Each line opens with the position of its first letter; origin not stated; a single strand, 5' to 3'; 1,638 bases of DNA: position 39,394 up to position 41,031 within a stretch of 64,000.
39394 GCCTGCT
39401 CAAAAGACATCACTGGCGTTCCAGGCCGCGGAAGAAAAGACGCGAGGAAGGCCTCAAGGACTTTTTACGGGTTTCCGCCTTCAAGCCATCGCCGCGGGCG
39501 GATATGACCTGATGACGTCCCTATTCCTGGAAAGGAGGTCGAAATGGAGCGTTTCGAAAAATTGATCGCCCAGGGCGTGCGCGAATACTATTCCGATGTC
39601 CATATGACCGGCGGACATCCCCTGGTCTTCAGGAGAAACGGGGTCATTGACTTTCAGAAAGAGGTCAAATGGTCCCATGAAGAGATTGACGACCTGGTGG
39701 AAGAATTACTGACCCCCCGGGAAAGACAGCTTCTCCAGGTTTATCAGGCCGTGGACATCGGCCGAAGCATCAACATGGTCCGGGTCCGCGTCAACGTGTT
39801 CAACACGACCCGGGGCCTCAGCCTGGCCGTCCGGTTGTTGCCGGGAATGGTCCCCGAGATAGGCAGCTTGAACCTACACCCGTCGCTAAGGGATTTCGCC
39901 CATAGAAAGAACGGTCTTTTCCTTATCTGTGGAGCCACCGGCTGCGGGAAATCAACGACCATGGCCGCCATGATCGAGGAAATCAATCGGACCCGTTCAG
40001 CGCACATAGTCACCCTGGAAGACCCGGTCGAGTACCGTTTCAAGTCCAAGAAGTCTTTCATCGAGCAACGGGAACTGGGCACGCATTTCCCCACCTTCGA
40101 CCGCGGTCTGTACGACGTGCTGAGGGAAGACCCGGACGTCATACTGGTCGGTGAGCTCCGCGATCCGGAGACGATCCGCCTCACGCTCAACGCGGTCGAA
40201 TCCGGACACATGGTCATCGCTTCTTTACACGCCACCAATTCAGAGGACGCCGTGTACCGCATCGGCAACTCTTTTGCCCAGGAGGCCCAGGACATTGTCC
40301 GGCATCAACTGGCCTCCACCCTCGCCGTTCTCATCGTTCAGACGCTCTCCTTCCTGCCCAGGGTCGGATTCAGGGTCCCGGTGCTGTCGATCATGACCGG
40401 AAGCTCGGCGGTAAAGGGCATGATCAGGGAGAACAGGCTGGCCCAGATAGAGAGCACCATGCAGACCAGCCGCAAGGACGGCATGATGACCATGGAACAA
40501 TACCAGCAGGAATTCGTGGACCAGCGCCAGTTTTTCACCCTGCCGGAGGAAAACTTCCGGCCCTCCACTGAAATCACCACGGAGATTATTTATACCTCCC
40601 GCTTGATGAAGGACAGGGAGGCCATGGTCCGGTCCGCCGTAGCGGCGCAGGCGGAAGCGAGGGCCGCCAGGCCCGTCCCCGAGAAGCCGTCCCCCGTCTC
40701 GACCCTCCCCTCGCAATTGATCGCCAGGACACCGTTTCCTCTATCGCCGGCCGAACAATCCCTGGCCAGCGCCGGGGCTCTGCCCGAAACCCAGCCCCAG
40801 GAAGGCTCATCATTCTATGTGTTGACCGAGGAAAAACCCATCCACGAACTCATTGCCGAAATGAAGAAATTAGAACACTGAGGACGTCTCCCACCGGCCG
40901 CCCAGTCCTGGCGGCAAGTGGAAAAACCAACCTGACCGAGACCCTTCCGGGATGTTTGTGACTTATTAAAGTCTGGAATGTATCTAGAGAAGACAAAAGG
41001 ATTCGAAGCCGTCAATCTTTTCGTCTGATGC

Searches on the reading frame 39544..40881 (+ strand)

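Call 22: search_protein_families(library=pfam, proteins=[window:39544-40881:+], max_evalue=0.001)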
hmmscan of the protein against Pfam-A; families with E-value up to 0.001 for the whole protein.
window:39544-40881:+ (445 aa): 3 families
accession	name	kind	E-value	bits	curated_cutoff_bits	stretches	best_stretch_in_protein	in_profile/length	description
PF00437.27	T2SSE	-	4.2e-38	131.4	24.9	1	77-268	90-277/370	Type II/IV secretion system protein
PF01935.23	DUF87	-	2.2e-05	25.1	23.2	1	126-158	26-58/220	Helicase HerA, central domain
PF13476.12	AAA_23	-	0.0006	20.9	27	0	118-143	17-39/201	AAA domain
